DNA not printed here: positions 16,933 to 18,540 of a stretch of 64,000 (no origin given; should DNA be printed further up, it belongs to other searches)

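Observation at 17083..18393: RNase HI fused to a PhnP/PqqB-like MBL-fold hydrolase, sitting directly upstream of rnpB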

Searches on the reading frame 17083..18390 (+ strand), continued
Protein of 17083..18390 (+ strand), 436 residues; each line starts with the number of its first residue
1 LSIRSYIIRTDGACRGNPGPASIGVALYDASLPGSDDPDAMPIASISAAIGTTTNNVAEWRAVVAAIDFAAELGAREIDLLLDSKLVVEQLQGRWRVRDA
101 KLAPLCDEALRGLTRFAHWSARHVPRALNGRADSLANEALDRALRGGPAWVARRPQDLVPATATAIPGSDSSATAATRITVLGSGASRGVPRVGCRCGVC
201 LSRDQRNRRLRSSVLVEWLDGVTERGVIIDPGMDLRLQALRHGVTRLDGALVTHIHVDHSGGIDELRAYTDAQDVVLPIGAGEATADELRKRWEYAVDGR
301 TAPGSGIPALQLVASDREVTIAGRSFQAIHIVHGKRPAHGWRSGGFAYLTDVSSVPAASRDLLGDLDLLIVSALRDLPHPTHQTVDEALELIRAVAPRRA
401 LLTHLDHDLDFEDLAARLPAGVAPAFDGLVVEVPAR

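Call 9: find_encoding_contigs(protein=P0107, flank=5000, max_places=3)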
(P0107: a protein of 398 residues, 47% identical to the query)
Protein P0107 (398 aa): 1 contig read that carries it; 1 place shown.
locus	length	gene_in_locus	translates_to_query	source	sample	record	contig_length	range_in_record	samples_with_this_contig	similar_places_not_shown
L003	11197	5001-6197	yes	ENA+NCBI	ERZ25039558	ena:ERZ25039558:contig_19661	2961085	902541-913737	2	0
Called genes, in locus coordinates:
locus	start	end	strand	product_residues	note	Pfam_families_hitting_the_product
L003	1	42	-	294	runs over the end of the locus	PF02629:CoA_binding, PF13607:Succ_CoA_lig, PF00549:Ligase_CoA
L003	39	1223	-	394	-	PF08442:ATP-grasp_2, PF24948:Citrate_synth_N (weak), PF00549:Ligase_CoA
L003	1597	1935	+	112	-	PF01127:Sdh_cyt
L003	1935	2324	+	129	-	PF01127:Sdh_cyt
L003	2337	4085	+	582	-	PF00890:FAD_binding_2, PF01266:DAO, PF03486:HI0933_like (faint), PF07992:Pyr_redox_2 (faint), PF02910:Succ_DH_flav_C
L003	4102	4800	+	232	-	PF13085:Fer2_3, PF13187:Fer4_9 (faint), PF00037:Fer4 (faint), PF13237:Fer4_10, PF12838:Fer4_7 (weak), PF13183:Fer4_8, PF13534:Fer4_17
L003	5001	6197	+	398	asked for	PF13456:RVT_3, PF00753:Lactamase_B, PF23023:Anti-Pycsar_Apyc1, PF12706:Lactamase_B_2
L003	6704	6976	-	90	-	-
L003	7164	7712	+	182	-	PF02381:MraZ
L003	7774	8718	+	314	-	PF01795:Methyltransf_5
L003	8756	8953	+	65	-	-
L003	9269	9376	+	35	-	-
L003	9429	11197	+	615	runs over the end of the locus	PF03717:PBP_dimer, PF00905:Transpeptidase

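Call 10: find_encoding_contigs(protein=P0065, flank=5000, max_places=3)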
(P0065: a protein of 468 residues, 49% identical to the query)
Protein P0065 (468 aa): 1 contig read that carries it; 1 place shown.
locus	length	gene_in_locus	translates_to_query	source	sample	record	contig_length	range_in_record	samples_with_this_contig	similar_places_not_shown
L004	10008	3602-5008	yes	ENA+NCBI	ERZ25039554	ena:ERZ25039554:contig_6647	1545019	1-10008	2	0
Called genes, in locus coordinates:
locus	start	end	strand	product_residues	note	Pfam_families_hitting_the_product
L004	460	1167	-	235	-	-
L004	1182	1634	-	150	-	PF13231:PMT_2 (weak)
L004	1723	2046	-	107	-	-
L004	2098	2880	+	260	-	PF00890:FAD_binding_2, PF02910:Succ_DH_flav_C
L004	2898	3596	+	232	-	PF13085:Fer2_3, PF13237:Fer4_10, PF12838:Fer4_7 (weak), PF13183:Fer4_8, PF13187:Fer4_9 (weak), PF13534:Fer4_17 (weak)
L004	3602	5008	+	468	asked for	PF00075:RNase_H, PF13456:RVT_3, PF00753:Lactamase_B, PF23023:Anti-Pycsar_Apyc1 (faint), PF12706:Lactamase_B_2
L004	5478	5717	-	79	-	-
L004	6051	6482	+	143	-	PF02381:MraZ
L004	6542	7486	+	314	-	PF01795:Methyltransf_5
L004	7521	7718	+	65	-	-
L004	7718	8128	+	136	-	-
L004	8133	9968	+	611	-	PF03717:PBP_dimer (weak), PF00905:Transpeptidase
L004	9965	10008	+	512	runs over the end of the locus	PF01225:Mur_ligase (faint), PF08245:Mur_ligase_M, PF02875:Mur_ligase_C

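Call 12: find_encoding_contigs(protein=P0113, flank=5000, max_places=2)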
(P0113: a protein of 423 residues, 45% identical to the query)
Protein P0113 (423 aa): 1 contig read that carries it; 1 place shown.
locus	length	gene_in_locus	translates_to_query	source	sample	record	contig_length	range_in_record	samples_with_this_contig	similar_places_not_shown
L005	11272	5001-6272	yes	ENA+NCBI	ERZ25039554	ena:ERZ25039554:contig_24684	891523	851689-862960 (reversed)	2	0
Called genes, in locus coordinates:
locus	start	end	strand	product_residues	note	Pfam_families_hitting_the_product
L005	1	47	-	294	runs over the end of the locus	PF02629:CoA_binding, PF13607:Succ_CoA_lig, PF00549:Ligase_CoA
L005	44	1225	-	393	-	PF08442:ATP-grasp_2, PF24948:Citrate_synth_N (weak), PF00549:Ligase_CoA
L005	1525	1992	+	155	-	PF01127:Sdh_cyt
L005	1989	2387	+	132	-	PF01127:Sdh_cyt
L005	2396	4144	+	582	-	PF00890:FAD_binding_2, PF01266:DAO, PF03486:HI0933_like (faint), PF07992:Pyr_redox_2 (faint), PF02910:Succ_DH_flav_C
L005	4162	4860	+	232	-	PF13085:Fer2_3, PF13187:Fer4_9 (faint), PF13237:Fer4_10, PF12838:Fer4_7 (faint), PF13183:Fer4_8, PF13534:Fer4_17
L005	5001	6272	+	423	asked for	PF13456:RVT_3, PF00753:Lactamase_B (weak), PF12706:Lactamase_B_2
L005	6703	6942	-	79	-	-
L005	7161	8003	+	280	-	PF22483:Mu-transpos_C_2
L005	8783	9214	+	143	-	PF02381:MraZ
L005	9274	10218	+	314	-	PF01795:Methyltransf_5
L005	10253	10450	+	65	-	-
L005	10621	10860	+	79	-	-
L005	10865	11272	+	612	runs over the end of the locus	PF03717:PBP_dimer (weak), PF00905:Transpeptidase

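Call 13: find_encoding_contigs(protein=P0053, flank=5000, max_places=2)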
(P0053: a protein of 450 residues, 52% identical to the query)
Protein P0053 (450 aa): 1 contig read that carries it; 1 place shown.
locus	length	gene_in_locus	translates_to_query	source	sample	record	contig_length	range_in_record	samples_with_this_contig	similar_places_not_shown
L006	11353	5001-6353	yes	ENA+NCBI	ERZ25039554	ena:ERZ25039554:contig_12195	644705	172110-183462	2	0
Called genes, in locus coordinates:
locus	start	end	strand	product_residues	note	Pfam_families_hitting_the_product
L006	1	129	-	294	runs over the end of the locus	PF02629:CoA_binding, PF13380:CoA_binding_2 (faint), PF13607:Succ_CoA_lig, PF00549:Ligase_CoA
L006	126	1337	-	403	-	PF08442:ATP-grasp_2, PF13549:ATP-grasp_5 (weak), PF24948:Citrate_synth_N (weak), PF00549:Ligase_CoA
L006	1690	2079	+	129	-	PF01127:Sdh_cyt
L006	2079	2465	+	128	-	PF01127:Sdh_cyt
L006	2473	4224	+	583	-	PF00890:FAD_binding_2, PF01266:DAO, PF03486:HI0933_like (faint), PF07992:Pyr_redox_2 (faint), PF02910:Succ_DH_flav_C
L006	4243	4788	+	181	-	PF13085:Fer2_3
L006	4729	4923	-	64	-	-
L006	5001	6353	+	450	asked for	PF00075:RNase_H (weak), PF13456:RVT_3, PF00753:Lactamase_B, PF23023:Anti-Pycsar_Apyc1 (weak), PF12706:Lactamase_B_2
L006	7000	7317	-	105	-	-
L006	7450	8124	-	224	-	-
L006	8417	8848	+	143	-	PF02381:MraZ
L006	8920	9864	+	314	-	PF01795:Methyltransf_5, PF01189:Methyltr_RsmB-F, PF08242:Methyltransf_12 (faint), PF13649:Methyltransf_25 (faint)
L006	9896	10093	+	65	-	-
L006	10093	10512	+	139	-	-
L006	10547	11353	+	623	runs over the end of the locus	PF03717:PBP_dimer (faint), PF00905:Transpeptidase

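Call 15: search_solved_structures(query=window:17083-18390:+, max_evalue=0.001, show_alignments=4)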
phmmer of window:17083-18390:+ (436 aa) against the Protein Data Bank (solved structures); distinct sequences matched with E-value up to 0.001: 11.
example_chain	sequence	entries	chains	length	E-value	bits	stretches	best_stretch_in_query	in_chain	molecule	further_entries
6b9v_A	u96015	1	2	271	3e-52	181.2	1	178-432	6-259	Beta-lactamase-like protein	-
3md7_A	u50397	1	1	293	1.6e-48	168.9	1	164-433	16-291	Beta-lactamase-like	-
3py5_A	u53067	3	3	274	3.2e-47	164.7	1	169-433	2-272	Beta-lactamase-like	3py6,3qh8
3hst_B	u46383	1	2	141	4.8e-27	98.2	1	6-146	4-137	Protein Rv2228c/MT2287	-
4e19_A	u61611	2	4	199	9.9e-24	87.3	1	10-143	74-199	ribonuclease H1 | Ribonuclease HI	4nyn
3u3g_D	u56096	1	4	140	2.7e-21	79.2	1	5-144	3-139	Ribonuclease H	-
4h8k_A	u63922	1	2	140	1.3e-20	77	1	5-144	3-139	Ribonuclease H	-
3g1p_A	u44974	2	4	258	3.3e-10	42.7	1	178-268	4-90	Protein phnP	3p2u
3aly_A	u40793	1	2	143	1.1e-07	34.4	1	21-146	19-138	Putative uncharacterized protein ST0753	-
2ehg_A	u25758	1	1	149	1.1e-07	34.3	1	39-146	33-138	ribonuclease HI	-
7u2s_A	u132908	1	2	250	0.00097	21.4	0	236-267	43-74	Apyc1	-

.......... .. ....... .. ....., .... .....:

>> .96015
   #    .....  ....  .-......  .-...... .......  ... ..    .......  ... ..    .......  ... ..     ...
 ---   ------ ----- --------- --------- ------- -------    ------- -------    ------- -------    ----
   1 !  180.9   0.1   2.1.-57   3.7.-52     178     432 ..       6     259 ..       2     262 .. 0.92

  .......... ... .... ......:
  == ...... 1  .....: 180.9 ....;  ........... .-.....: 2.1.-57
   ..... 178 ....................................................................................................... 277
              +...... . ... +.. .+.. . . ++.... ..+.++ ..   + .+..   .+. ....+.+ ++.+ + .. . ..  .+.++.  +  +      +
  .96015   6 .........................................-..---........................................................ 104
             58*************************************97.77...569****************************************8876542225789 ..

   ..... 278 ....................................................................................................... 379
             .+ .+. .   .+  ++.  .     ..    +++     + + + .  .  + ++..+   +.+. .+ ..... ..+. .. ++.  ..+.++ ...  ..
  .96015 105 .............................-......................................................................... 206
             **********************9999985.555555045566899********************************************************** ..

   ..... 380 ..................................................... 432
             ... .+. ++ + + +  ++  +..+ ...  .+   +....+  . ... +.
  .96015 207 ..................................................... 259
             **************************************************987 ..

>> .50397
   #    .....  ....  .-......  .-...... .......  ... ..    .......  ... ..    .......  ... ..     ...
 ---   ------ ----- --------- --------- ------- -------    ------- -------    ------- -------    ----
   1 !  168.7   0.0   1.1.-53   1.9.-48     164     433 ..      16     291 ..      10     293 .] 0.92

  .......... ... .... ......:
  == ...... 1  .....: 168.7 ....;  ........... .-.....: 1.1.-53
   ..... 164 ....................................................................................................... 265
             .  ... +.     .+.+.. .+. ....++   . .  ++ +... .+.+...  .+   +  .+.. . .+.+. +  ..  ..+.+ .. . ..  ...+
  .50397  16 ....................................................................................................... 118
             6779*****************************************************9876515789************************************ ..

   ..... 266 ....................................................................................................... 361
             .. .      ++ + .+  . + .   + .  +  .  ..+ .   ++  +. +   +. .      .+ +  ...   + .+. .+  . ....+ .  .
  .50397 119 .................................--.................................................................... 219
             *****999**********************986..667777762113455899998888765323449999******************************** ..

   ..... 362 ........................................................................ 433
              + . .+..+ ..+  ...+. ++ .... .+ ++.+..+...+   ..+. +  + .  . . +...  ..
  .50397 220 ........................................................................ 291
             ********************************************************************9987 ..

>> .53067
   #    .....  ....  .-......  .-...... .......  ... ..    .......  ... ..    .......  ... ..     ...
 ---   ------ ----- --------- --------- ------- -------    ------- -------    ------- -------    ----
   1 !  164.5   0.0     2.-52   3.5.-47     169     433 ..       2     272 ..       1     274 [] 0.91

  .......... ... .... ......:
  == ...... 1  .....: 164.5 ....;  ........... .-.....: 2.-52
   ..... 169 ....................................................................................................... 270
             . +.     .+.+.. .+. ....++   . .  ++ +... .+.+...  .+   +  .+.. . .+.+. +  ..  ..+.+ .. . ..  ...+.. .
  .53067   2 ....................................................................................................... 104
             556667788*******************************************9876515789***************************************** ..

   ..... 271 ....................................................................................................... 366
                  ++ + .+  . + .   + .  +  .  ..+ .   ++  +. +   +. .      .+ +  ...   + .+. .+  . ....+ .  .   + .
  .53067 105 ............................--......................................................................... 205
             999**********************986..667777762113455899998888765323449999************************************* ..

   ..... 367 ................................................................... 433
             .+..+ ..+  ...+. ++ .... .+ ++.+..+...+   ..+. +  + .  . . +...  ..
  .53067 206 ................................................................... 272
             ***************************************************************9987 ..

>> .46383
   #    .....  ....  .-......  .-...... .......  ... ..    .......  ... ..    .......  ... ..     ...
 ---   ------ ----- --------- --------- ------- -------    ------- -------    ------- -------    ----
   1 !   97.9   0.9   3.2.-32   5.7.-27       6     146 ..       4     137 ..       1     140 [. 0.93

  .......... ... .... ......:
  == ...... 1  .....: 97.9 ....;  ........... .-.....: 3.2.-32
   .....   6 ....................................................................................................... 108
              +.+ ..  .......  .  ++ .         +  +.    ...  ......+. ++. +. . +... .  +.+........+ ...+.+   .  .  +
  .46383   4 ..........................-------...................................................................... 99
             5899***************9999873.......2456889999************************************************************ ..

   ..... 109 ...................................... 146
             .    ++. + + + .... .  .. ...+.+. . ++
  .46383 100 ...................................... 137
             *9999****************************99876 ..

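Call 19: find_related_loci(query=window:17083-18390:+, collection=genome_contigs, flank=4000)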
Query window:17083-18390:+ (436 aa) in genome_contigs; peptide patterns used: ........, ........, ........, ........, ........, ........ (x = any residue, [..] = any of these).
197 stretches matched a pattern; 38 encode a relative of the query (tblastn E <= 1e-3); 38 distinct loci.
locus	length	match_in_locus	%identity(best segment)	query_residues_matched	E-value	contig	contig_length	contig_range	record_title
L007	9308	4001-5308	99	1-436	0e+0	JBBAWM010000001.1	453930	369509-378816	MAG: Candidatus Limnocylindrus sp. isolate EUL_349 ctg1-EUL_349, whole genome shotgun sequence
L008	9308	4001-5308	96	1-436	0e+0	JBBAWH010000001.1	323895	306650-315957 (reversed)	MAG: Candidatus Limnocylindrus sp. isolate EUL_344 ctg1-EUL_344, whole genome shotgun sequence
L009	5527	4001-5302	96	3-436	0e+0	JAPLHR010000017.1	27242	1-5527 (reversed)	MAG: Chloroflexota bacterium isolate LacPavin_0818_WC45_MAG_64_15 LacPavin_0818_WC45_scaffold_534111, whole genome shotg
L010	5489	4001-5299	96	4-436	0e+0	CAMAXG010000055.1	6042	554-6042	MAG: Thermoflexus hugenholtzii JAD2 isolate MH-08apr19-222 genome assembly, contig: MH-08apr19-C30259, whole genome shot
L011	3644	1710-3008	96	4-436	0e+0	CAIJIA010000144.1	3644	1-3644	MAG: uncultured Chloroflexi bacterium isolate Ki3-D3_bin-1195 genome assembly, contig: bin-1195:144/208, whole genome sh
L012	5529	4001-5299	92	4-436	0e+0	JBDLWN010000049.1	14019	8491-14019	MAG: Chloroflexota bacterium isolate lowercolorado_2019_sw_WHONDRS-S19S_0063_B_bin.10 scaffold_1156130, whole genome sho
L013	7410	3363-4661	94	4-436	0e+0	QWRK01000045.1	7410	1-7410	MAG: Candidatus Aquidulcis sp. isolate ZSMay5m-chloro-G18 ZSMay5m-G18-c45, whole genome shotgun sequence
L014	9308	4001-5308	96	1-436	0e+0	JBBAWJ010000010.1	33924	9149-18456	MAG: Candidatus Limnocylindrus sp. isolate EUL_346 ctg10-EUL_346, whole genome shotgun sequence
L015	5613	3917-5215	93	4-436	0e+0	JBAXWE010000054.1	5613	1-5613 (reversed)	MAG: bacterium isolate ELA705 MAG705_54, whole genome shotgun sequence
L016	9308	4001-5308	92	1-436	0e+0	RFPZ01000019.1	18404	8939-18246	MAG: Candidatus Aquidulcis frankliniae isolate WB4_1_0576 contig_100_18, whole genome shotgun sequence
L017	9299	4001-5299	93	4-436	0e+0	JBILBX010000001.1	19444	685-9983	MAG: Candidatus Limnocylindrus sp. isolate ME2016-06-08_3300042307_group7_bin4 Rohwer_bin1242_scaffold_847_c1, whole gen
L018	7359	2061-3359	93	4-436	0e+0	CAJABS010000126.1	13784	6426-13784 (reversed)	MAG: uncultured Chloroflexi bacterium isolate Loc090907-4m_bin-319 genome assembly, contig: bin-319:126/217, whole genom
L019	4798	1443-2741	92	4-436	0e+0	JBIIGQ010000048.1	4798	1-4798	MAG: Candidatus Limnocylindrus sp. isolate ME2001-07-16D8pf_3300042503_group1_bin21 Rohwer_bin1231_scaffold_24757_c1, wh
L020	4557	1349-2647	95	4-436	0e+0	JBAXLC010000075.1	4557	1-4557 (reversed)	MAG: bacterium isolate ELA417 MAG417_75, whole genome shotgun sequence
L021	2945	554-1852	92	4-436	0e+0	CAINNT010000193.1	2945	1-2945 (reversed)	MAG: uncultured Chloroflexi bacterium isolate LaPlata_bin-2287 genome assembly, contig: bin-2287:193/208, whole genome s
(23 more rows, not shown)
